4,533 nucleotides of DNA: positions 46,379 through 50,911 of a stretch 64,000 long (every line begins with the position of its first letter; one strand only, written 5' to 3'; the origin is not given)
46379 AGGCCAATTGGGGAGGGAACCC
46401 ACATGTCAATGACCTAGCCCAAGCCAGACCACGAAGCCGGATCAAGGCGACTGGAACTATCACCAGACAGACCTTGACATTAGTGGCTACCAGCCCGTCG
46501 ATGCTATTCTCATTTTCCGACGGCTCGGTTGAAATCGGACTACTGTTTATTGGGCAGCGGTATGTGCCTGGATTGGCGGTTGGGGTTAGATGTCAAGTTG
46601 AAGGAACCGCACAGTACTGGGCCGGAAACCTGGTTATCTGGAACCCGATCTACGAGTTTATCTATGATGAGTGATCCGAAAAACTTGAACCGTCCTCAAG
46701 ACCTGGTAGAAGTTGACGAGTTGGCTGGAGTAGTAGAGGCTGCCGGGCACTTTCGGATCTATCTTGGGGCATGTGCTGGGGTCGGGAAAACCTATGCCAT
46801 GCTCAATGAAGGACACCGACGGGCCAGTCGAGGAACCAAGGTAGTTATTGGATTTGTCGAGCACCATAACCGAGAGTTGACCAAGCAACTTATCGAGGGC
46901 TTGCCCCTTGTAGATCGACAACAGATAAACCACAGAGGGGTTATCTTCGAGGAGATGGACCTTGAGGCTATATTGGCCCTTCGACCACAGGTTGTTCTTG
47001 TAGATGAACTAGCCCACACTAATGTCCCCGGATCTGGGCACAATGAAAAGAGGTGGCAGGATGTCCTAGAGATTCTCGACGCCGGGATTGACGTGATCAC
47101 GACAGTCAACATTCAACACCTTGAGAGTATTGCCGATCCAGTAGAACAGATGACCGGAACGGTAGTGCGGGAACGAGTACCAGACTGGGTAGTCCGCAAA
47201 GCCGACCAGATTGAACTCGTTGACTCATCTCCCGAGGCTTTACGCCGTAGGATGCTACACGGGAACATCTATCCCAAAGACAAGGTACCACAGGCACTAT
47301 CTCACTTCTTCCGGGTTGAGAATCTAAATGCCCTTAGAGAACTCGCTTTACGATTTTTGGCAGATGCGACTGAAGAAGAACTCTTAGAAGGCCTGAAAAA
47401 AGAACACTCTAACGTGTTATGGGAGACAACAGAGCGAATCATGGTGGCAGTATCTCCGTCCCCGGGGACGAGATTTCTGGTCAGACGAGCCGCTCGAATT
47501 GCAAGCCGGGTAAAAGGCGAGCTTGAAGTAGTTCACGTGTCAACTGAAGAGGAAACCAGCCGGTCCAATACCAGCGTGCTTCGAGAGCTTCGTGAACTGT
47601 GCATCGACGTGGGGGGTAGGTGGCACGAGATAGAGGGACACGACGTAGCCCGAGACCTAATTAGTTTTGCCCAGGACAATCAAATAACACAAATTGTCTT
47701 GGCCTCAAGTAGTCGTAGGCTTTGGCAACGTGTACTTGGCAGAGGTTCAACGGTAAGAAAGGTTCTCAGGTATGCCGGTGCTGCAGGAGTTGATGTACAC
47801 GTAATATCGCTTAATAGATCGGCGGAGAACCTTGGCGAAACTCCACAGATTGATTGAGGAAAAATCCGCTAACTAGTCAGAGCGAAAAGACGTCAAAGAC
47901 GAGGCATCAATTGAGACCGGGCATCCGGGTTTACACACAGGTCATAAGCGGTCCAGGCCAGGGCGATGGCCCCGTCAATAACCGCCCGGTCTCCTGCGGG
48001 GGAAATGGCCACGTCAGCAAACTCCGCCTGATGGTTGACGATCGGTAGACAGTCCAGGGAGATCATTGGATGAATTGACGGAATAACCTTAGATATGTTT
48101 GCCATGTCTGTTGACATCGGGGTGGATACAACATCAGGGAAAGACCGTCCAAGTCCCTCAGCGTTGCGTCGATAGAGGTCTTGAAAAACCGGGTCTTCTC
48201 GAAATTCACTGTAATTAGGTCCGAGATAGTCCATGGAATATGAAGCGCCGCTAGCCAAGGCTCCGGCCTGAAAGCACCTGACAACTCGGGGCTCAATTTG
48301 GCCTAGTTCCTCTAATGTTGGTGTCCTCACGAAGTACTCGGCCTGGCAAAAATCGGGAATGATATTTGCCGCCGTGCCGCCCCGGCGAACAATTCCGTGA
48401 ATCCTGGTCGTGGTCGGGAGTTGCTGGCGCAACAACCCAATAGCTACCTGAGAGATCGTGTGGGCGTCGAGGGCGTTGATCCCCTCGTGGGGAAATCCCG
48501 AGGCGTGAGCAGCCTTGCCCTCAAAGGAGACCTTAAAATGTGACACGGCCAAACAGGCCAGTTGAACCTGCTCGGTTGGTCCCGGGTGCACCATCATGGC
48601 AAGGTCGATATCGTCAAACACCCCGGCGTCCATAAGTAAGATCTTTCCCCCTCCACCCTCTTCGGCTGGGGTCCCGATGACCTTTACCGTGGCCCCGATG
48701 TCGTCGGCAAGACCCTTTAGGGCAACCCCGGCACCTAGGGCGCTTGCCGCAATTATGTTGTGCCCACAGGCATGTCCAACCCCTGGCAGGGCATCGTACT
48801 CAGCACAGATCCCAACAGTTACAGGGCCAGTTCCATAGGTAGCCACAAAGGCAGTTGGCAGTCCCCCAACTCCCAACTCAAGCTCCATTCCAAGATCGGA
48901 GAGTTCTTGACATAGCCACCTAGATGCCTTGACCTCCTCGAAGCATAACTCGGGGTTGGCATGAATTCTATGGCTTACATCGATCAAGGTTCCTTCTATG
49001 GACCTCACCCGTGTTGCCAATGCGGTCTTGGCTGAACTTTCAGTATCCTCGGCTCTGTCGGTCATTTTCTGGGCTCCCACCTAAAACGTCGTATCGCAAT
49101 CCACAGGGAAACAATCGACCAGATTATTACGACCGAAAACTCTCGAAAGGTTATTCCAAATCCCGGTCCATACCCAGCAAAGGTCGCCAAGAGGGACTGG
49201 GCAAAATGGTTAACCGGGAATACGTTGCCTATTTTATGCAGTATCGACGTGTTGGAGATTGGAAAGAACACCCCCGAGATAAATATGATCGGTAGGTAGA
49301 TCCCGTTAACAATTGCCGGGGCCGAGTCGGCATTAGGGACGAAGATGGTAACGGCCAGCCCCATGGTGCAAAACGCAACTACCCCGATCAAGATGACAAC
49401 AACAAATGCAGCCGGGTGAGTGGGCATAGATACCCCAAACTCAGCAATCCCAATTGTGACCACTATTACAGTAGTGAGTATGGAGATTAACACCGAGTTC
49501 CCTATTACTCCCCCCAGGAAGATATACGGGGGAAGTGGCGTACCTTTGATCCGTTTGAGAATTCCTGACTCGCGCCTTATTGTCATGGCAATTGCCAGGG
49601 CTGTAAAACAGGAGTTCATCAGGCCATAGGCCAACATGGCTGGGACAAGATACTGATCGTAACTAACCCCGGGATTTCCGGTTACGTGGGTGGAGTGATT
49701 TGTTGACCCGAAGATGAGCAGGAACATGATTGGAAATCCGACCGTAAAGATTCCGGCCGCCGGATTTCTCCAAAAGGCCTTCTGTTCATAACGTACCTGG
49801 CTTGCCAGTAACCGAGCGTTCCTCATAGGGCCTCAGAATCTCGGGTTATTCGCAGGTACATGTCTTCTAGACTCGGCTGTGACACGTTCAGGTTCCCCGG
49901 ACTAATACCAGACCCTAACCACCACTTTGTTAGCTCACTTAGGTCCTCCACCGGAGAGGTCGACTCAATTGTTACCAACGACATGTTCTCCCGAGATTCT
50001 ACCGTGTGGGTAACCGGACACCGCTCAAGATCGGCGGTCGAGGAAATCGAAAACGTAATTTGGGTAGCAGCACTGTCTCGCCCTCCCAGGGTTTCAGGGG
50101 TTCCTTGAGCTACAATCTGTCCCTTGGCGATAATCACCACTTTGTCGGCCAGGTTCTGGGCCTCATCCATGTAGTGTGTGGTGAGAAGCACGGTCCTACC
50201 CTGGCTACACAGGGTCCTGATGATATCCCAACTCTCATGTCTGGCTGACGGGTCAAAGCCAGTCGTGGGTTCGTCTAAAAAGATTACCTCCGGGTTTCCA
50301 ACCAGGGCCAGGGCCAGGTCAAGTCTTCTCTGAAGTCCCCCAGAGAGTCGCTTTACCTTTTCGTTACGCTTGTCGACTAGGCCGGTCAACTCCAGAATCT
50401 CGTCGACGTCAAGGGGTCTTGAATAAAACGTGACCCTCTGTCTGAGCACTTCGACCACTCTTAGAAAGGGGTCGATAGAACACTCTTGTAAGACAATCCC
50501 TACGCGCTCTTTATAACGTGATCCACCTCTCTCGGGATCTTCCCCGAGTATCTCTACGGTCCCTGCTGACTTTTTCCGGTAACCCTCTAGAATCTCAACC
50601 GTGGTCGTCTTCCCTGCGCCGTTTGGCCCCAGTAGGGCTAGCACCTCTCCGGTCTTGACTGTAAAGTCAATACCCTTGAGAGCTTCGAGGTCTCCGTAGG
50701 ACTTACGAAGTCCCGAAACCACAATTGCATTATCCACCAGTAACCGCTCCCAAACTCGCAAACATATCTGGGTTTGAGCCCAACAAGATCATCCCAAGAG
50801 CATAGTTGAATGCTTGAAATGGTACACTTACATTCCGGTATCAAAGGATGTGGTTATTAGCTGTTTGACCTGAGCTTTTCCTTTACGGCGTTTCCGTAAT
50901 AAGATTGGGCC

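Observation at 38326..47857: KdpD is split into two separately encoded halves placed at opposite ends of the kdp locus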

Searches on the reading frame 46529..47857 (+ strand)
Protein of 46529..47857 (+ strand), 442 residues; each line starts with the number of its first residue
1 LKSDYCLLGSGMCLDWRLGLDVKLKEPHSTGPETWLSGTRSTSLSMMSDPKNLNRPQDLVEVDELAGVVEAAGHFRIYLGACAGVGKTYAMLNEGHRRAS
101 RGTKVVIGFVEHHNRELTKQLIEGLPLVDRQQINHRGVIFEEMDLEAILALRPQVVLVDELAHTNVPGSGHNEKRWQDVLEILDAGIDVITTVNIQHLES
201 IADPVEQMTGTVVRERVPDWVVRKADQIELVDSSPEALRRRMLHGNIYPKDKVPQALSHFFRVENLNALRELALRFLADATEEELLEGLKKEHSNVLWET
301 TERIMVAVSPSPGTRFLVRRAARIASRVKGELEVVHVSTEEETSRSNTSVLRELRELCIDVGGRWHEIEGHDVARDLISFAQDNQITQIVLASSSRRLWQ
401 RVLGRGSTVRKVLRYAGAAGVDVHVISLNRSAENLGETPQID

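Call 3: search_protein_families(library=pfam, proteins=[window:46529-47857:+])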
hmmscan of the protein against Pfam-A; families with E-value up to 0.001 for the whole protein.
window:46529-47857:+ (442 aa): 2 families
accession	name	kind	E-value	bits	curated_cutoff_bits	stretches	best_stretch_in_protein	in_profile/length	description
PF02702.23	KdpD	-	1.3e-91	306.2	26.1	1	72-279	2-208/210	Osmosensitive K+ channel His kinase sensor domain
PF00582.32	Usp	-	5.2e-11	43.7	24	1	302-416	3-133/141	Universal stress protein family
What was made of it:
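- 46664..47857 (+): The KdpD N half (397 aa): KdpD domain (predicted atypical serine kinase) plus Usp domain. It is soluble and is the last cistron of the operon. Pfam (call 3).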

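Call 7: search_protein_families(library=ncbifam, proteins=[window:46664-47857:+], max_evalue=0.01)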
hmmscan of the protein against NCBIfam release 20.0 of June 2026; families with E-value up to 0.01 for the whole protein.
window:46664-47857:+ (397 aa): 3 families
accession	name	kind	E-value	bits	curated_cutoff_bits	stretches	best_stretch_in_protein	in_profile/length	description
NF038185.1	KdpD_non_kinase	exception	4.4e-106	355.3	550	1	27-382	18-371/373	KdpD-like non-kinase potassium sensor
NF007793.0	PRK10490.1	equivalog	1.2e-87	294.9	1123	1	25-385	20-376/895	two-component system sensor histidine kinase KdpD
NF007512.0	PRK10116.1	equivalog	0.009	16.1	167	0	257-312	4-60/142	universal stress protein UspC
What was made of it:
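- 46664..47857 (+): NF038185 aligned end to end at 355 bits, and KdpD model positions 20-376 (call 7).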

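Call 9: search_solved_structures(query=window:46664-47857:+, max_evalue=0.001)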
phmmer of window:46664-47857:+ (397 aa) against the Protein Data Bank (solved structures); distinct sequences matched with E-value up to 0.001: 1.
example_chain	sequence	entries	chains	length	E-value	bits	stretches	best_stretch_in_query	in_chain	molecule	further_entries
2r8r_A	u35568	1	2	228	1.1e-61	212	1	26-245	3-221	Sensor protein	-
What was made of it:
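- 46664..47857 (+): PDB 2r8r at E 1e-61 (call 9).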

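Call 10: find_homologous_proteins(query=window:46664-47857:+, max_evalue=1e-20)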
Query window:46664-47857:+ (397 aa): 7998 proteins with E <= 1e-20 among 8000 candidates; the best 120 are listed.
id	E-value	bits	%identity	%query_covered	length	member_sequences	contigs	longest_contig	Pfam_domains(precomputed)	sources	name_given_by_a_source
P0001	1.9e-252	855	99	100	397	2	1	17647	PF02702.24,PF00582.33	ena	-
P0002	3.3e-177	607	75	93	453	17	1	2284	PF02702.24,PF00582.33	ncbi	-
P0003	8.8e-165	566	73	92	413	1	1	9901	PF02702.24,PF00582.33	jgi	jgi:two-component system sensor histidine kinase KdpD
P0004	2.1e-162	558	72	91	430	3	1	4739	PF02702.24,PF00582.33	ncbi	-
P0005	3.2e-162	558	69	93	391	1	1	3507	PF02702.24,PF00582.33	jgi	jgi:two-component system sensor histidine kinase KdpD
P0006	1.7e-161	555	70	92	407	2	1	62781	PF02702.24,PF00582.33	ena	-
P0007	2.2e-161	555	70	92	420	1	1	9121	PF02702.24,PF00582.33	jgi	jgi:two-component system sensor histidine kinase KdpD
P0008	6.7e-161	553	71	92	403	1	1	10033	PF02702.24,PF00582.33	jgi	jgi:two-component system sensor histidine kinase KdpD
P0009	7.0e-161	553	69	92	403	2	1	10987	PF02702.24,PF00582.33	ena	-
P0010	7.3e-161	553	71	91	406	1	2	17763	PF02702.24,PF00582.33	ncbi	ncbi:MAG: universal stress protein [Acidimicrobiales bacterium]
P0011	7.9e-161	553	70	92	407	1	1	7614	PF02702.24,PF00582.33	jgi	jgi:two-component system sensor histidine kinase KdpD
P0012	1.1e-160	553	70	91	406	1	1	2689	PF02702.24,PF00582.33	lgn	-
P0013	2.5e-160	552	68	95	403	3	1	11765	PF02702.24,PF00582.33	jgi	jgi:two-component system sensor histidine kinase KdpD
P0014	3.4e-160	551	70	91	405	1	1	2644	PF02702.24,PF00582.33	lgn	-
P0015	3.9e-160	551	70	92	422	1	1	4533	PF02702.24,PF00582.33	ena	-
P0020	5.1e-160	551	71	91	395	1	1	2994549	PF02702.24,PF00582.33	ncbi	-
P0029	2.0e-159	549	70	91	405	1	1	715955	PF02702.24,PF00582.33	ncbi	-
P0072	4.2e-157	541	68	92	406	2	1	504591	PF02702.24,PF00582.33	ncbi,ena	-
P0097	1.4e-156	539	69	93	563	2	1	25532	PF02702.24,PF00582.33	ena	-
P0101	2.4e-156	538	69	91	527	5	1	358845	PF02702.24,PF00582.33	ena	-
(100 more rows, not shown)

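Call 12: find_encoding_contigs(protein=P0020, flank=10000, max_places=2)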
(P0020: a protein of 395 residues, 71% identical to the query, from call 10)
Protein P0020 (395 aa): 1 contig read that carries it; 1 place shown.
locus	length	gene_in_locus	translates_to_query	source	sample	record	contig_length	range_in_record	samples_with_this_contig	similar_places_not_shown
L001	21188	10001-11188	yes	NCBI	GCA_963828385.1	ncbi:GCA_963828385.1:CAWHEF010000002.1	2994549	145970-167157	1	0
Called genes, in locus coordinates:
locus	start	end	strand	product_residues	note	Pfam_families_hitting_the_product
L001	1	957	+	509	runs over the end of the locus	PF13304:AAA_21 (faint), PF13476:AAA_23 (faint), PF00005:ABC_tran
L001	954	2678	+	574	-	PF13458:Peripla_BP_6 (weak)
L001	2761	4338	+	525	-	PF13493:DUF4118, PF00512:HisKA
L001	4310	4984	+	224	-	PF00072:Response_reg, PF00486:Trans_reg_C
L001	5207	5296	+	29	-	PF09604:Potass_KdpF (weak)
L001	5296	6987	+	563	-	PF03814:KdpA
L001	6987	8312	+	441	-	PF00122:E1-E2_ATPase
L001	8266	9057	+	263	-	PF00702:Hydrolase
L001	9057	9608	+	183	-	PF02669:KdpC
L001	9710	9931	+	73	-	-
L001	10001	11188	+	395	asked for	PF02702:KdpD, PF00582:Usp (weak)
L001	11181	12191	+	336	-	-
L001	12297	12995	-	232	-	PF12900:Pyridox_ox_2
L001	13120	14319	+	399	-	PF00392:GntR, PF12897:Asp_aminotransf (weak), PF00155:Aminotran_1_2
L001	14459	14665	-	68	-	-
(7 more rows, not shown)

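Call 13: find_encoding_contigs(protein=P0029, flank=10000, max_places=2)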
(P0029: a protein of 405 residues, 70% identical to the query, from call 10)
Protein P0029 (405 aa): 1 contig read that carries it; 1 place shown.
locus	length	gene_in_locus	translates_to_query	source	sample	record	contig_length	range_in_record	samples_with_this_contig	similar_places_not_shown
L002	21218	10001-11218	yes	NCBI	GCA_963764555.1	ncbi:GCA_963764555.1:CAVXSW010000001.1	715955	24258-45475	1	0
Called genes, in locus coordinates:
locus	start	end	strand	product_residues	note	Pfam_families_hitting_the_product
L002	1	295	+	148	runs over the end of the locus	PF03061:4HBT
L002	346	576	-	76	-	PF04978:MST (weak)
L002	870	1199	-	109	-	PF07366:SnoaL (weak), PF12680:SnoaL_2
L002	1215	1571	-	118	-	-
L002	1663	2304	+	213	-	PF00440:TetR_N, PF16925:TetR_C_13, PF21993:TetR_C_13_2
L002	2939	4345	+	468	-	PF13493:DUF4118, PF13492:GAF_3 (weak), PF00512:HisKA, PF13581:HATPase_c_2 (weak), PF02518:HATPase_c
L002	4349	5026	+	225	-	PF00072:Response_reg, PF00486:Trans_reg_C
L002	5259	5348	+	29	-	PF09604:Potass_KdpF (weak)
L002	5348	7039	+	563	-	PF03814:KdpA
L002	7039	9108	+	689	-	PF00122:E1-E2_ATPase, PF00702:Hydrolase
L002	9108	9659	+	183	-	PF02669:KdpC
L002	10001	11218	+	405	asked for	PF02702:KdpD, PF00582:Usp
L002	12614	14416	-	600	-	PF00753:Lactamase_B, PF12706:Lactamase_B_2 (weak), PF14863:Alkyl_sulf_dimr, PF14864:Alkyl_sulf_C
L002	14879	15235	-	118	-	PF00903:Glyoxalase, PF18029:Glyoxalase_6 (weak)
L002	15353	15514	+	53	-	-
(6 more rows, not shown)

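Call 29: find_encoding_contigs(protein=P0001, flank=10000, max_places=3)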
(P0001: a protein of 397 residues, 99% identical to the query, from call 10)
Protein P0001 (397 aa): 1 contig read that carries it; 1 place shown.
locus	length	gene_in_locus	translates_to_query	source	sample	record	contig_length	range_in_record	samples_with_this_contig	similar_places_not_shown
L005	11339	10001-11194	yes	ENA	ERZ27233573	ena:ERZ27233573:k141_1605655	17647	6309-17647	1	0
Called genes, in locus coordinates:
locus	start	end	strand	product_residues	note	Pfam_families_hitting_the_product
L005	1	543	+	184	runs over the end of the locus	PF00583:Acetyltransf_1, PF13508:Acetyltransf_7, PF13673:Acetyltransf_10 (weak), PF08445:FR47 (weak)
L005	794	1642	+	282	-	PF00144:Beta-lactamase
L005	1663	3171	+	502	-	PF13493:DUF4118, PF13492:GAF_3 (weak), PF00512:HisKA, PF02518:HATPase_c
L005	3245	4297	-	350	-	-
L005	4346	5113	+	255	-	PF00072:Response_reg, PF00486:Trans_reg_C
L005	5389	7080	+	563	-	PF03814:KdpA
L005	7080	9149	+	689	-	PF00122:E1-E2_ATPase, PF00702:Hydrolase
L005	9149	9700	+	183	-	PF02669:KdpC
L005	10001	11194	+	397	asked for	PF02702:KdpD, PF00582:Usp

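Call 30: find_encoding_contigs(protein=P0072, flank=10000, max_places=2)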
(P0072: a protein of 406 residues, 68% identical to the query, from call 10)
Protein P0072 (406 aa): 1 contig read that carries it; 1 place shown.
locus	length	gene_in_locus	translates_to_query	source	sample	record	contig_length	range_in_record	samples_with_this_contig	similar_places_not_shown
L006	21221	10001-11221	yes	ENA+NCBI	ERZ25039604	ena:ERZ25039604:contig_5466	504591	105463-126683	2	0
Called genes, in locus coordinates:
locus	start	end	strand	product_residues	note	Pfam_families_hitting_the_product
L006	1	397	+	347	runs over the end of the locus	PF08240:ADH_N, PF00107:ADH_zinc_N, PF13602:ADH_zinc_N_2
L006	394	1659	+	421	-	PF13469:Sulfotransfer_3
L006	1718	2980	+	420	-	PF00817:IMS, PF11798:IMS_HHH (weak), PF21999:IMS_HHH_1 (faint), PF11799:IMS_C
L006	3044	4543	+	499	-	PF13493:DUF4118, PF00512:HisKA, PF02518:HATPase_c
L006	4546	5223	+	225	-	PF00072:Response_reg, PF00486:Trans_reg_C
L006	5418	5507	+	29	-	PF09604:Potass_KdpF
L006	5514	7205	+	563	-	PF03814:KdpA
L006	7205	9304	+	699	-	PF00122:E1-E2_ATPase, PF00702:Hydrolase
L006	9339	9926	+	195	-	PF02669:KdpC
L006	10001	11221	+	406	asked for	PF02702:KdpD, PF00582:Usp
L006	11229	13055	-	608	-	PF05223:MecA_N (weak), PF03717:PBP_dimer, PF00905:Transpeptidase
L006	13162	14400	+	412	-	PF01594:AI-2E_transport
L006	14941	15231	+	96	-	-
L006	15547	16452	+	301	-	PF07730:HisKA_3, PF02518:HATPase_c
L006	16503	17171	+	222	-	PF00072:Response_reg, PF00196:GerE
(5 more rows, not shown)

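Call 31: find_encoding_contigs(protein=P0101, flank=10000, max_places=2)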
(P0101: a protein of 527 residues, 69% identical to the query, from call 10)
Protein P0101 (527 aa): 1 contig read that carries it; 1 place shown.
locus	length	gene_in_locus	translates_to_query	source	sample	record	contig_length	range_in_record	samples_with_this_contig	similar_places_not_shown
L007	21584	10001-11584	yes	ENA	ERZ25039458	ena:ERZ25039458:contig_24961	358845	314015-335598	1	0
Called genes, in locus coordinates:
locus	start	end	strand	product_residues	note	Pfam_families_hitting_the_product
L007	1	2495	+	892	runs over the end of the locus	-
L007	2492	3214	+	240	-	PF00072:Response_reg, PF00486:Trans_reg_C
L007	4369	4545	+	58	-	-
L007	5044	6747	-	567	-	PF03814:KdpA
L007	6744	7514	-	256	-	PF02669:KdpC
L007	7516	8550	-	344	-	PF00702:Hydrolase, PF12710:HAD (faint)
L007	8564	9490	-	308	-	PF00122:E1-E2_ATPase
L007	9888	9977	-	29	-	PF09604:Potass_KdpF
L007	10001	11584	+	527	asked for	PF02702:KdpD, PF00582:Usp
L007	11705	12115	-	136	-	PF12158:DUF3592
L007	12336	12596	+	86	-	-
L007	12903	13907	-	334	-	PF16884:ADH_N_2, PF00107:ADH_zinc_N, PF13602:ADH_zinc_N_2 (weak)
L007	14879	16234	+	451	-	PF01548:DEDD_Tnp_IS110, PF02371:Transposase_20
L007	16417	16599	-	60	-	-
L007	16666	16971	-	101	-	PF19760:DUF6247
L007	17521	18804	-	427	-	PF13354:Beta-lactamase2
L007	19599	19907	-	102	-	-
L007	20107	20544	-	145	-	PF09394:Inhibitor_I42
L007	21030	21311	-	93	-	PF00571:CBS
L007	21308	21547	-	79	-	-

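Call 48: search_protein_families(library=pfam, proteins=[P0101, P0097], max_evalue=0.01)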
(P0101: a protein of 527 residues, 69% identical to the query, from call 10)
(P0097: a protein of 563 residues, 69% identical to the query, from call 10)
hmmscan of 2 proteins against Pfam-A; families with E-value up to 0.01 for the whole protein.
P0101 (527 aa): 2 families
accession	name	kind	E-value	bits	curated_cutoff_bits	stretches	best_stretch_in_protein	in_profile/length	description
PF02702.23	KdpD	-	5.7e-93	310.6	26.1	1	95-303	2-209/210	Osmosensitive K+ channel His kinase sensor domain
PF00582.32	Usp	-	2e-09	38.6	24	1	325-439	3-133/141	Universal stress protein family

P0097 (563 aa): 2 families
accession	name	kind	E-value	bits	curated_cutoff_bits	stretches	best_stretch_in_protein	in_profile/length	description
PF02702.23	KdpD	-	1.7e-90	302.5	26.1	1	32-240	2-209/210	Osmosensitive K+ channel His kinase sensor domain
PF00582.32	Usp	-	1.2e-09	39.3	24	1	262-376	3-133/141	Universal stress protein family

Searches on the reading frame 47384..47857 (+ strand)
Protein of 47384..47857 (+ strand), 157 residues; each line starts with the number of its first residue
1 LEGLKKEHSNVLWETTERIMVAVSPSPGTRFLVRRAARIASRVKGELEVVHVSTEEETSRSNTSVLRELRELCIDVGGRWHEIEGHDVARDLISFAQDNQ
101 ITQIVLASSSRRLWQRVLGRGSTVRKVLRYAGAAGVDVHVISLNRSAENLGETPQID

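Call 77: search_solved_structures(query=window:47384-47857:+, max_evalue=10, show_alignments=3)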
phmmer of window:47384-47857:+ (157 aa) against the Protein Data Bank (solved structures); distinct sequences matched with E-value up to 10: 0.
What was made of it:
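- Tried and rejected: PDB sequence search with the Usp domain alone (call 77).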

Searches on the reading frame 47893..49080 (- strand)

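Call 79: search_protein_families(library=pfam, proteins=[window:47893-49080:-], max_evalue=0.00001)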
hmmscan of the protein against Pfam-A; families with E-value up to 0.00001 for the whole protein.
window:47893-49080:- (395 aa): 2 families
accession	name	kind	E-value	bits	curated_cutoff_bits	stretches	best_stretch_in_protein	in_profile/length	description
PF01546.33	Peptidase_M20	-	4.2e-12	46.8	24.6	1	96-336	7-171/206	Peptidase family M20/M25/M40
PF07687.19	M20_dimer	-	1.1e-10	41.8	21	1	182-271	9-100/107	Peptidase dimerisation domain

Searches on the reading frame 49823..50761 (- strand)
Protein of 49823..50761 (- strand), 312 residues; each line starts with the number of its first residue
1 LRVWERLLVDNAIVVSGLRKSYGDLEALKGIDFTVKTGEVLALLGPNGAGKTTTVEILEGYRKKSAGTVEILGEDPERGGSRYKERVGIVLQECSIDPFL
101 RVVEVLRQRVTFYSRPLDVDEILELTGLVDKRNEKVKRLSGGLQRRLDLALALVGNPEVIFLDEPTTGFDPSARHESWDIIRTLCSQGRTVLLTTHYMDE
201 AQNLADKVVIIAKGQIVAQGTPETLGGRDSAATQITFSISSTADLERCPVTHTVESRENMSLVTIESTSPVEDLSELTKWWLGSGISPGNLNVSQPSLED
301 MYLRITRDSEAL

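Call 79: search_protein_families(library=pfam, proteins=[window:49823-50761:-], max_evalue=0.00001)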
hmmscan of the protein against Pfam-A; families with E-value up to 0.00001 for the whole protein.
window:49823-50761:- (312 aa): 2 families
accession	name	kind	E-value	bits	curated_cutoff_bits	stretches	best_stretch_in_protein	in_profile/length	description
PF00005.33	ABC_tran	-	2e-29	103.4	25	1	28-167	1-137/137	ABC transporter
PF13304.12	AAA_21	-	6.7e-10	39.9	27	0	130-196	229-298/304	AAA domain, putative AbiEii toxin, Type IV TA system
